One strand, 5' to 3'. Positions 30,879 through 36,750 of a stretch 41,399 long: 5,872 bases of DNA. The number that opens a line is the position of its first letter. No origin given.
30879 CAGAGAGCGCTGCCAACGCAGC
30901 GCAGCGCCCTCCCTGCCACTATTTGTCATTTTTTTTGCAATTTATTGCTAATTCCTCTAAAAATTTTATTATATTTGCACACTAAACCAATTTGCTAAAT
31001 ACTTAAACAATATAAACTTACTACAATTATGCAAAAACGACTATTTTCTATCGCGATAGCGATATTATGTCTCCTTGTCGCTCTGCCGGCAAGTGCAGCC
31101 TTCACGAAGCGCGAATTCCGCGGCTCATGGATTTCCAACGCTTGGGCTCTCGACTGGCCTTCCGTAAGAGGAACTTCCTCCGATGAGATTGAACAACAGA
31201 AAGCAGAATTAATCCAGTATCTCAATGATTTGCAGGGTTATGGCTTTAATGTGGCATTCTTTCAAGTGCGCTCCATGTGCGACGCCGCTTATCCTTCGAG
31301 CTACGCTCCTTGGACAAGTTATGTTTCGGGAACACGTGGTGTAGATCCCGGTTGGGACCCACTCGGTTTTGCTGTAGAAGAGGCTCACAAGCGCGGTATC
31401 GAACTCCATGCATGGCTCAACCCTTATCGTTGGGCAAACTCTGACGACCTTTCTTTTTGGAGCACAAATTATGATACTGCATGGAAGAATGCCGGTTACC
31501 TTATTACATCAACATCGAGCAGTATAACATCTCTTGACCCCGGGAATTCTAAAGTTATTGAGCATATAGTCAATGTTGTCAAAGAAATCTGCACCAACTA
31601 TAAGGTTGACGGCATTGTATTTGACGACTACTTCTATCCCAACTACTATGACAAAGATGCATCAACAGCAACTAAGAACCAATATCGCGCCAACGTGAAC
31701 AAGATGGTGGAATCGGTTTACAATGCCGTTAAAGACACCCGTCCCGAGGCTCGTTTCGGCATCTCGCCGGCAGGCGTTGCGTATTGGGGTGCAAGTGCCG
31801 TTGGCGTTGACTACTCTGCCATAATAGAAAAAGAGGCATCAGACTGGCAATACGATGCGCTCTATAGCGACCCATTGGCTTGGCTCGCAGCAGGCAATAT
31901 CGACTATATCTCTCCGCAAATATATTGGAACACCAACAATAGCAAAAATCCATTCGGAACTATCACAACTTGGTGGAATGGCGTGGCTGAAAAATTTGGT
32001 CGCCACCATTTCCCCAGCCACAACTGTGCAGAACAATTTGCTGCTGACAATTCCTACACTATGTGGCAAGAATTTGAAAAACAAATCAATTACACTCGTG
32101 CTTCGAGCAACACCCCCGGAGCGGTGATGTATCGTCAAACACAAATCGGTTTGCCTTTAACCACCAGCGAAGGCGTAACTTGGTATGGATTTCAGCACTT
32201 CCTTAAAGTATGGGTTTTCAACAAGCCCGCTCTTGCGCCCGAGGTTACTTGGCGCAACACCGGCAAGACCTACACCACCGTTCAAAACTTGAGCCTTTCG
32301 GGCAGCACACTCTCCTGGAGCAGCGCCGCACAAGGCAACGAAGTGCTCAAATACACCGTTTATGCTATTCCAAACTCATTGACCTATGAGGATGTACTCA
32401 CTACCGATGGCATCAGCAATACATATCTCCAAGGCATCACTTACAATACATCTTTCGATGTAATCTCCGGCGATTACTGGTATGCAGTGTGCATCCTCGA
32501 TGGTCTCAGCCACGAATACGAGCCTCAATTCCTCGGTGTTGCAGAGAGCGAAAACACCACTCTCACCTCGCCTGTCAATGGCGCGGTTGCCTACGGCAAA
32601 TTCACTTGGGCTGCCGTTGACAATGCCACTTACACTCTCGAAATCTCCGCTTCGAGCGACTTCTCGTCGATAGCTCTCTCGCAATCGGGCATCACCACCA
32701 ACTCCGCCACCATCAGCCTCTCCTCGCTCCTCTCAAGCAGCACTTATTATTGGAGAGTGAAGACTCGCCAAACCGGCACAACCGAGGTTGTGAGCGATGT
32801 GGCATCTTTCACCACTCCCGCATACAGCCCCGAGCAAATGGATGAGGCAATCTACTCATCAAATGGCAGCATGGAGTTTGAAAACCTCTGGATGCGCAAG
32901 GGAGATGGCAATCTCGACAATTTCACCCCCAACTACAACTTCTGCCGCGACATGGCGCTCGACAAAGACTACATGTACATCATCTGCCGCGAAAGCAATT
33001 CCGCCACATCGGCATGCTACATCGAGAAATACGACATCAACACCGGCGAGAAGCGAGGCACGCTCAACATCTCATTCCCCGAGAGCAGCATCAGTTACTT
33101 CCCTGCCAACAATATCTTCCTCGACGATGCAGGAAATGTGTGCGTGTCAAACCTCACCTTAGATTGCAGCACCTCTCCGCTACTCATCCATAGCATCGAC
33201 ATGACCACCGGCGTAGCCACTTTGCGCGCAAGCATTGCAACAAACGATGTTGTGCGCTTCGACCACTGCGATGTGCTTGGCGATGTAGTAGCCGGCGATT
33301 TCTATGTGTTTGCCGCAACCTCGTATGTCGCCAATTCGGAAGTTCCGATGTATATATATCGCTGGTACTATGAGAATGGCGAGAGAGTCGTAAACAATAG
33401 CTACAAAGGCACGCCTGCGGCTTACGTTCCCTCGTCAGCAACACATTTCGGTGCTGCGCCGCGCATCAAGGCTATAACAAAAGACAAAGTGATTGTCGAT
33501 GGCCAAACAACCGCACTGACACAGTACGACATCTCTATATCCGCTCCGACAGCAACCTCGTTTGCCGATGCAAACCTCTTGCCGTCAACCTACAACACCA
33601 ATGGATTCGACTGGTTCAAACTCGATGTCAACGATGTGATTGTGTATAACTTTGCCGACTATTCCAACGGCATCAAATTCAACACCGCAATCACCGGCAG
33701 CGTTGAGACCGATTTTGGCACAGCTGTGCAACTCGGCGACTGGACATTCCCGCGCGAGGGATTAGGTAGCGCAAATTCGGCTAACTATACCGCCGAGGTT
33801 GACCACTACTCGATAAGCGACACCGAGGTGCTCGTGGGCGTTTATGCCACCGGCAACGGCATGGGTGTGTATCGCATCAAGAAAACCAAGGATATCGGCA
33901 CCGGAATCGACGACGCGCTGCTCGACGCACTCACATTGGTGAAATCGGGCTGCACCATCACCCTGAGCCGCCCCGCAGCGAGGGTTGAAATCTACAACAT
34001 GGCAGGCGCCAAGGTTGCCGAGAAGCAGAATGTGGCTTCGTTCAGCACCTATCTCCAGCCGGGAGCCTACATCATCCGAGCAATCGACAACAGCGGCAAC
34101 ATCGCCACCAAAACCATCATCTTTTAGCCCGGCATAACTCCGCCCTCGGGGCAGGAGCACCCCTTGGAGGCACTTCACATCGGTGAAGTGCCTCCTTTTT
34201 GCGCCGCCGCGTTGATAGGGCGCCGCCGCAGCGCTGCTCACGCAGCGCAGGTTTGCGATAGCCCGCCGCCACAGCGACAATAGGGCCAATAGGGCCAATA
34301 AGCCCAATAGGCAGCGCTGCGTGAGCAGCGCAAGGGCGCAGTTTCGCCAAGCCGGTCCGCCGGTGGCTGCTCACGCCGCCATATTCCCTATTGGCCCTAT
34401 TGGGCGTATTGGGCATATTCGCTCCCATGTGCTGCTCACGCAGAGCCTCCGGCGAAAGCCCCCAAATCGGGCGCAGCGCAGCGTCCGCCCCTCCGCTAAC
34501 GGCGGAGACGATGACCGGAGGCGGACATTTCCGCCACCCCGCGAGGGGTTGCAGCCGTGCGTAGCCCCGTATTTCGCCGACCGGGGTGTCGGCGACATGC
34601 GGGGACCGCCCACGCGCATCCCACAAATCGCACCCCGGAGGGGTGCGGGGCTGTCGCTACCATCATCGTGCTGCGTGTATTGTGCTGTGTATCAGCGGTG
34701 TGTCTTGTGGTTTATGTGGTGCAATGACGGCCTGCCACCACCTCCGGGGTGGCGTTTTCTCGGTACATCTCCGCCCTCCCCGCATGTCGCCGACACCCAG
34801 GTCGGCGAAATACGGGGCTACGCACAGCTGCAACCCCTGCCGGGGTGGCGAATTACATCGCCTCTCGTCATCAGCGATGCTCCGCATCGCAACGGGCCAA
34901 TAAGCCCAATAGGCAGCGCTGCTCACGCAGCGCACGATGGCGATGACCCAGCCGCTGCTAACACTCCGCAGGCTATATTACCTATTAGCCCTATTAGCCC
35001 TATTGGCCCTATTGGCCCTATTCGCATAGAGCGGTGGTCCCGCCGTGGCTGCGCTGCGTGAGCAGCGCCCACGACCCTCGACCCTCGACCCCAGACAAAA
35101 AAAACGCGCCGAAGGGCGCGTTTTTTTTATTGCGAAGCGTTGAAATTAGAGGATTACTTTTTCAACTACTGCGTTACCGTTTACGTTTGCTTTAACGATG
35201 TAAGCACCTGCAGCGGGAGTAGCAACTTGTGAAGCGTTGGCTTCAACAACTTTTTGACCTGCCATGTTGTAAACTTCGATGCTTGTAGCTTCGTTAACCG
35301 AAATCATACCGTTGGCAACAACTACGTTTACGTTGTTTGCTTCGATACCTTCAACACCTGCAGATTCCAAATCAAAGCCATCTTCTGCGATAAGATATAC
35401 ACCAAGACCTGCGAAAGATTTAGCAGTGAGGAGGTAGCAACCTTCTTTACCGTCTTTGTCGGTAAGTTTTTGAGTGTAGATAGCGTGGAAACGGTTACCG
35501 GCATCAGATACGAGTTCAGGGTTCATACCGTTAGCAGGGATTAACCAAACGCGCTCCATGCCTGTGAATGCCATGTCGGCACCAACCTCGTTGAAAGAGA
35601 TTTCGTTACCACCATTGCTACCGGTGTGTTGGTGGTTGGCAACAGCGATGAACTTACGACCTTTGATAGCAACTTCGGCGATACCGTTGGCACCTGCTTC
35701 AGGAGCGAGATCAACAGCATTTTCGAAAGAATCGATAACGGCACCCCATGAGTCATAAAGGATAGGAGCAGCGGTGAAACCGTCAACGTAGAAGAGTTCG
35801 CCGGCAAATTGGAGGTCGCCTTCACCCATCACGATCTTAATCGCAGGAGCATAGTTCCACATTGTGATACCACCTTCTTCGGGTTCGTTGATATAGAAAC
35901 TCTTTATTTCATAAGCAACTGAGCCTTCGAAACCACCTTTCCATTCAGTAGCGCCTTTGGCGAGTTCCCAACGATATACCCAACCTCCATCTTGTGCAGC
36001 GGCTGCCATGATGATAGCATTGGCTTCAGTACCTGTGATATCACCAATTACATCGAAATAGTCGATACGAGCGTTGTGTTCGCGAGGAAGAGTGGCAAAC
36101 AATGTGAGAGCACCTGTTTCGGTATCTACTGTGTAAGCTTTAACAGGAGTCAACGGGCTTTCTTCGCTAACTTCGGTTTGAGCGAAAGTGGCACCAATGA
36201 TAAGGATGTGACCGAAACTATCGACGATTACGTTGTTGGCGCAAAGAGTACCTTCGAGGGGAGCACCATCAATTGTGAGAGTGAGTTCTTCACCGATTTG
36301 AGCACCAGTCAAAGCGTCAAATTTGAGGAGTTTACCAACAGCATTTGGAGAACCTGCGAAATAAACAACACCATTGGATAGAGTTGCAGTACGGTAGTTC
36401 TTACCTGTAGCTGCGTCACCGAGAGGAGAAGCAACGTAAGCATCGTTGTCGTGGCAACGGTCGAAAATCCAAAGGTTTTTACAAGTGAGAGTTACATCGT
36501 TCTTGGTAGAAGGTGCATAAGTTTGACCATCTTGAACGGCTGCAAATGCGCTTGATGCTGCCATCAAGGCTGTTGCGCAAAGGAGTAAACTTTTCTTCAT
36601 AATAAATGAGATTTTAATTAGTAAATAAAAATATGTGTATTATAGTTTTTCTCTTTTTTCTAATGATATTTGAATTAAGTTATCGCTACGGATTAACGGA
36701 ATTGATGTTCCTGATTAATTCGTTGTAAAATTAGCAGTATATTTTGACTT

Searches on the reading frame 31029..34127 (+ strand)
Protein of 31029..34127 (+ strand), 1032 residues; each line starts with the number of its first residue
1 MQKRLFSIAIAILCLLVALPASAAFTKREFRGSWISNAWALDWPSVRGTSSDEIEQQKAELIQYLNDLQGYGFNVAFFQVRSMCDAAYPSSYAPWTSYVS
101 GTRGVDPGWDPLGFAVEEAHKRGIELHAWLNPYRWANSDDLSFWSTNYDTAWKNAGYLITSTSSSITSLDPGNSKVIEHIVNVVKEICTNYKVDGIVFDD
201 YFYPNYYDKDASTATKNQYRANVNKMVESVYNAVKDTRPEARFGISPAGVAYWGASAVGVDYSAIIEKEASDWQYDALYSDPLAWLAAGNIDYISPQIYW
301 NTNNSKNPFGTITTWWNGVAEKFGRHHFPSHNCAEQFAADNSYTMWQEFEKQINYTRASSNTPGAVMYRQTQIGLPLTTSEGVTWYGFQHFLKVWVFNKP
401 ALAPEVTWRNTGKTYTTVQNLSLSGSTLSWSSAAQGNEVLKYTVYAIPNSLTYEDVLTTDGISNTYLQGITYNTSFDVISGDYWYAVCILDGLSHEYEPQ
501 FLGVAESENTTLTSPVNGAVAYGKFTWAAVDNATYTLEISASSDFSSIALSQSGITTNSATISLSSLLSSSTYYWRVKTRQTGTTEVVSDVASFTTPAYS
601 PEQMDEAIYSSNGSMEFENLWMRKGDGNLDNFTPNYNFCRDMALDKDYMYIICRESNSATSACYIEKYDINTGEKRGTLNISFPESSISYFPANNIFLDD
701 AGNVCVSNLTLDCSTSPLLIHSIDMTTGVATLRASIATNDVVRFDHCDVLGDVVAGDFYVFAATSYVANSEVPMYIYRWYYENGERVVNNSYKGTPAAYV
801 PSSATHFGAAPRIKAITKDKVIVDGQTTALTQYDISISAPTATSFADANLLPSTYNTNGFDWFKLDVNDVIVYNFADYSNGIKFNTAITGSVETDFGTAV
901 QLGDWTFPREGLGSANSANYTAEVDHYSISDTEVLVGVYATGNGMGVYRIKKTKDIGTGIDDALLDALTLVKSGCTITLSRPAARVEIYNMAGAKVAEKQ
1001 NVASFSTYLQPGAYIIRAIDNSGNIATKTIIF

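Call 6: search_protein_families(library=pfam, proteins=[window:31029-34127:+], max_evalue=0.001)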
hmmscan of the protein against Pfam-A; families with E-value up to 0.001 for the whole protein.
window:31029-34127:+ (1032 aa): 2 families
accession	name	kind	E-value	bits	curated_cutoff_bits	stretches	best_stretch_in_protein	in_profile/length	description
PF02638.21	GHL10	-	1.9e-45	155.8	27.9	1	29-317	1-280/311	Glycosyl hydrolase-like 10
PF18962.6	Por_Secre_tail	-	0.00056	20.6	27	0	983-1031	21-75/75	Secretion system C-terminal sorting domain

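Call 92: search_protein_families(library=ncbifam, proteins=[window:31029-34127:+], max_evalue=0.05)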
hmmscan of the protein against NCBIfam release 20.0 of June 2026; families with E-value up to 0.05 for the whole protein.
window:31029-34127:+ (1032 aa): 2 families
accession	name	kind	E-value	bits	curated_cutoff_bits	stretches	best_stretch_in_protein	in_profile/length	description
NF033708.1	T9SS_Cterm_ChiA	domain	2.1e-07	30.7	40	1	985-1032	3-55/55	T9SS sorting signal type C domain-containing protein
TIGR04183.1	Por_Secre_tail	domain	7.9e-07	29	23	1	982-1031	19-71/72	T9SS type A sorting domain-containing protein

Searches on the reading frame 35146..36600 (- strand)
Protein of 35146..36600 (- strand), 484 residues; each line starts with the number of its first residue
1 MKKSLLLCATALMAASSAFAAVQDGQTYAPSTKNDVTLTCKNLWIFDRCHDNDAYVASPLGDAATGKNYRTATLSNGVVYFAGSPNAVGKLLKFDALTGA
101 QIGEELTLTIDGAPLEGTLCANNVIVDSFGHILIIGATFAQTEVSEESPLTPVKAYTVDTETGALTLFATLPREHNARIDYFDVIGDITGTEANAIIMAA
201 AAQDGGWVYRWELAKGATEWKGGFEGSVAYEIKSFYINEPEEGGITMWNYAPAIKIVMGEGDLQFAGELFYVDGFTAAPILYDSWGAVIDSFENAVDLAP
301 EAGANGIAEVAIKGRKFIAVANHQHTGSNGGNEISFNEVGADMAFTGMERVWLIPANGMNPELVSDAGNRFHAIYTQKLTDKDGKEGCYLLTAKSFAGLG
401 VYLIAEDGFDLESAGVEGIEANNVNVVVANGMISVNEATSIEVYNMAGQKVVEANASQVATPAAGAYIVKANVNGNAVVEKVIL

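Call 6: search_protein_families(library=pfam, proteins=[window:35146-36600:-], max_evalue=0.001)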
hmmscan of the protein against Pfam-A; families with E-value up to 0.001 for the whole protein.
window:35146-36600:- (484 aa): 1 family
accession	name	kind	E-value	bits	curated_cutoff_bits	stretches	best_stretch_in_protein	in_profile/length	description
PF18962.6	Por_Secre_tail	-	0.00054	20.6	27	0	433-483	10-74/75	Secretion system C-terminal sorting domain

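Call 52: search_solved_structures(query=A3, max_evalue=1)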
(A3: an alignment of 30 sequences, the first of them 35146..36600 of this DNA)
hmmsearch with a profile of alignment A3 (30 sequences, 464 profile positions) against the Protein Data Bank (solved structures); distinct sequences matched with E-value up to 1: 20.
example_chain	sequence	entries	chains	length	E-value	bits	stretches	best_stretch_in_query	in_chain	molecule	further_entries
7onc_A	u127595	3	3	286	0.00025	23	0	219-244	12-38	SAKe6BE | S6BE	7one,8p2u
2ccl_B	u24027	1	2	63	0.002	20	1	409-458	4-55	ENDO-1,4-BETA-XYLANASE Y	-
4fl4_A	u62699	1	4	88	0.002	20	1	403-460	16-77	Glycoside hydrolase family 9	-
1daq_A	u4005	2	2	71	0.0024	19.7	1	406-463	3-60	ENDOGLUCANASE SS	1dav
2mte_A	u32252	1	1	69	0.0026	19.6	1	406-463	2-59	Cellulose 1,4-beta-cellobiosidase (reducing end) CelS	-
7op4_A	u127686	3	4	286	0.0032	19.3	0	219-244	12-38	SAKe6BE-3HH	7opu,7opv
1ohz_B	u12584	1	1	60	0.0073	18.1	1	410-458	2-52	ENDO-1,4-BETA-XYLANASE Y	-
3ul4_B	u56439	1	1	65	0.017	17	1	407-463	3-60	Cellulosome enzyme, dockerin type I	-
4cj0_A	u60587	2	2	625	0.023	16.5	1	402-459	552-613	ENDOGLUCANASE D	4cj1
1clc_A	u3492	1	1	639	0.025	16.4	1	402-459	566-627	ENDOGLUCANASE CELD; EC: 3.2.1.4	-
2vn6_B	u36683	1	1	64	0.034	15.9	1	408-462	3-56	ENDOGLUCANASE A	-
2vn5_B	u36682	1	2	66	0.075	14.8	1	408-462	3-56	ENDOGLUCANASE A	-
5m2o_B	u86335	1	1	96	0.09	14.6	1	406-459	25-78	Group I Dockerin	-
2y3n_B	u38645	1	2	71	0.1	14.4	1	407-455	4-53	CELLULOSOMAL FAMILY-48 PROCESSIVE GLYCOSIDE HYDROLASE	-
4dh2_B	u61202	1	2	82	0.14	14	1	407-459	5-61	Dockerin type 1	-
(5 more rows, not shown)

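Call 53: search_protein_families(library=pfam, alignment_id=A3, max_evalue=1)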
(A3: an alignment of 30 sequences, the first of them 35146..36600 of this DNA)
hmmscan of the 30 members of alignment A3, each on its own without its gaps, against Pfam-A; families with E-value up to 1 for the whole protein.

A. member 1, window:35146-36600:- (484 aa): 1 family
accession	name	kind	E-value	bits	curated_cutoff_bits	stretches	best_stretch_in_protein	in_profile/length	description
PF18962.6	Por_Secre_tail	-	0.00054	20.6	27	1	433-483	10-74/75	Secretion system C-terminal sorting domain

B. families by the number of members that match (of 30 scanned): 15 families
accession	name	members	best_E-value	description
PF00404.24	Dockerin_1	25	2.1e-12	Dockerin type I domain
PF00036.39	EF-hand_1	8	0.02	EF hand domain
PF13405.12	EF-hand_6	5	0.059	EF-hand domain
PF18962.6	Por_Secre_tail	4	0.00054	Secretion system C-terminal sorting domain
PF01839.29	FG-GAP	3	0.0048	FG-GAP repeat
PF13517.12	FG-GAP_3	3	0.02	FG-GAP-like repeat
PF13202.12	EF-hand_5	3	0.22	EF hand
PF22648.2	SET7_N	2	0.0082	Histone H3 K4-specific methyltransferase SET7 N-terminal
PF16215.11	DUF4876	2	0.094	Protein of unknown function (DUF4876)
PF17863.7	AAA_lid_2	1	0.1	AAA lid domain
PF06209.18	COBRA1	1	0.14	Cofactor of BRCA1 (COBRA1)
PF17735.7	BslA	1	0.14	Biofilm surface layer A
PF20931.2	Dicer_platform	1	0.24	Dicer, platform domain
PF06832.18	BiPBP_C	1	0.28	Penicillin-Binding Protein C-terminus Family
PF05279.16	Asp-B-Hydro_N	1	0.52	Aspartyl beta-hydroxylase N-terminal region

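Call 89: search_protein_representatives(protein=window:35146-36600:-)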
Query: 484 residues. Proteins with E-value up to 0.001 (for the whole library): 211; up to 1e-10: 121; up to 1e-30: 72. The best 150 are listed.
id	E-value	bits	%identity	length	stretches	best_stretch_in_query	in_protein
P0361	0.0e+00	1027.8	94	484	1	1-484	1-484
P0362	5.2e-108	378.3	50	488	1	1-484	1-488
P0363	5.4e-103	361.7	41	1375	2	78-412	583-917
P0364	3.5e-88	312.9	43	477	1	3-483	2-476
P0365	1.1e-83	298.1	46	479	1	1-484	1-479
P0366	2.8e-78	280.3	47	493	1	1-484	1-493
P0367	4.9e-78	279.5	44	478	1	1-483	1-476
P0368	1.9e-70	254.4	44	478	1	3-483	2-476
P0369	4.9e-70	253.1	43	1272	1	4-429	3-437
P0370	5.4e-68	246.4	41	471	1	1-484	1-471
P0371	6.8e-66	239.4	39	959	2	1-479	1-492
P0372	6.1e-65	236.3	46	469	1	1-418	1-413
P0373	8.7e-64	232.5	40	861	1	1-478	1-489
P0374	4.3e-63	230.2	38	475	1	5-483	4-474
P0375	6.6e-63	229.6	42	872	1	7-413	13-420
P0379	1.4e-60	221.9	44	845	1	24-412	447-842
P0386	4.4e-57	210.4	40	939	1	38-424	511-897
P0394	3.8e-54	200.7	39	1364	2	1-405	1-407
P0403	6.3e-49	183.5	36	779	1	23-420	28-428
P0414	1.0e-39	153.1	38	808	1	38-405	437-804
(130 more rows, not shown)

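Call 90: search_protein_families(library=pfam, proteins=[P0363, P0369, P0371, P0375, P0379, P0386, P0394, P0414, P0403], max_evalue=0.001)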
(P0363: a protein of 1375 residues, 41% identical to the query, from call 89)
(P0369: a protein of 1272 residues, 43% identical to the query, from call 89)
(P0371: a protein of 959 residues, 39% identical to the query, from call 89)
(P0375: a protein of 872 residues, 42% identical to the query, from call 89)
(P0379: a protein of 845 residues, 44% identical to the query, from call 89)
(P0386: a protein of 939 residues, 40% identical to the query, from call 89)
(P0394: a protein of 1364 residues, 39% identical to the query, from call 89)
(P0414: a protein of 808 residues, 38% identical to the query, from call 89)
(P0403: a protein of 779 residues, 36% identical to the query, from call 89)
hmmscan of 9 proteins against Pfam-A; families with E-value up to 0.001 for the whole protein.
P0363 (1375 aa): 2 families
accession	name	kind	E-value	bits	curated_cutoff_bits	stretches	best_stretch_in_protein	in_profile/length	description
PF13290.12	CHB_HEX_C_1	-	1.3e-30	105.5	22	2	935-997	1-61/67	Chitobiase/beta-hexosaminidase C-terminal domain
PF13287.12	Fn3_assoc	-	6.2e-26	90.7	23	2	946-1005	1-59/59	Fn3 associated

P0369 (1272 aa): 5 families
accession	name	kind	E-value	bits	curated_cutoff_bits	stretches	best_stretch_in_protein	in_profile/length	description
PF13306.12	LRR_5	-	5.5e-109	359.7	27.7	5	530-657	7-127/127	BspA type Leucine rich repeat region (6 copies)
PF13855.12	LRR_8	-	8.5e-24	83.5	27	0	530-565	20-56/61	Leucine rich repeat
PF12799.13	LRR_4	-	6.3e-10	39.4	27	0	536-572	2-39/44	Leucine Rich repeats (2 copies)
PF16656.11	Pur_ac_phosph_N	-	6.1e-07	30.4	30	0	1148-1206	42-93/93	Purple acid Phosphatase, N-terminal domain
PF00041.27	fn3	-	0.0005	20.7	25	0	1125-1195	26-73/84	Fibronectin type III domain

P0371 (959 aa): 2 families
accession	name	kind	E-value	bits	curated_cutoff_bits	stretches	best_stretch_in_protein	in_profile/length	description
PF02368.24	Big_2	-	4.7e-20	71.8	22.8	1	430-504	2-75/79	Bacterial Ig-like domain (group 2)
PF00404.24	Dockerin_1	-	4e-06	27.4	22.9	1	659-711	1-54/57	Dockerin type I domain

P0375 (872 aa): 3 families
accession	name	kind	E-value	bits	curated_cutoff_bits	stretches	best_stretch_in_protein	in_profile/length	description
PF02368.24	Big_2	-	9.2e-39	131.7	22.8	3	563-632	2-71/79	Bacterial Ig-like domain (group 2)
PF13306.12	LRR_5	-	8.8e-11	42.2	27.7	1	473-561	1-86/127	BspA type Leucine rich repeat region (6 copies)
PF07419.17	PilM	-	0.00024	21.5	25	1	643-734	10-101/136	PilM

P0379 (845 aa): 1 family
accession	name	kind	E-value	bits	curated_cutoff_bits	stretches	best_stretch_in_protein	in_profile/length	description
PF13519.12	VWA_2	-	1.1e-06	29.7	27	0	85-160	36-106/107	von Willebrand factor type A domain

P0386 (939 aa): 2 families
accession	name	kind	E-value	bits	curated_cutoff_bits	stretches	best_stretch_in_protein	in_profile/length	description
PF13306.12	LRR_5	-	7.6e-75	249.3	27.7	4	83-187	15-117/127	BspA type Leucine rich repeat region (6 copies)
PF13855.12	LRR_8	-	4.7e-07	29.9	27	0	116-155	16-56/61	Leucine rich repeat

P0394 (1364 aa): 2 families
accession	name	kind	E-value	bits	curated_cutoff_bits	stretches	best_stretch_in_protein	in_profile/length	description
PF00404.24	Dockerin_1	-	1.8e-09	38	22.9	1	1090-1144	2-57/57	Dockerin type I domain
PF19910.5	DUF6383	-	0.00031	21.3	23.7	0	1311-1363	19-74/74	Domain of unknown function (DUF6383)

P0414 (808 aa): 2 families
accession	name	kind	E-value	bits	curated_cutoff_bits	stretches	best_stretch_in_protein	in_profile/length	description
PF03781.23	FGE-sulfatase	-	1.1e-40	140.3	23.3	1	105-339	4-254/255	Sulfatase-modifying factor enzyme 1-like domain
PF00404.24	Dockerin_1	-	1.6e-08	35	22.9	1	29-84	1-57/57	Dockerin type I domain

P0403 (779 aa): 3 families
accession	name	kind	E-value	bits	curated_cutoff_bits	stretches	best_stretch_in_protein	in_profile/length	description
PF02368.24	Big_2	-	4e-13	49.6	22.8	1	442-508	4-72/79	Bacterial Ig-like domain (group 2)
PF00404.24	Dockerin_1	-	1.9e-07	31.6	22.9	1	666-720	2-57/57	Dockerin type I domain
PF22359.2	Big-like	-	5.7e-06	26.9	27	1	470-518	2-47/48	Bacterial Ig-like domain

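Call 92: search_protein_families(library=ncbifam, proteins=[window:35146-36600:-], max_evalue=0.05)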
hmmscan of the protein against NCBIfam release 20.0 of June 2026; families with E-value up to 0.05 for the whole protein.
window:35146-36600:- (484 aa): 3 families
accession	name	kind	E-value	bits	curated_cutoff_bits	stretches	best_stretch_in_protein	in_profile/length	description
TIGR04183.1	Por_Secre_tail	domain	2.6e-06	27.3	23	1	433-483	15-70/72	T9SS type A sorting domain-containing protein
NF052644.1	T9SS_DNase_Rie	equivalog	5.6e-06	25.9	260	1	422-483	183-249/251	T9SS-dependent surface endonuclease, AS87_RS02955 family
NF033708.1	T9SS_Cterm_ChiA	domain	0.018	14.9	40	0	439-483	2-53/55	T9SS sorting signal type C domain-containing protein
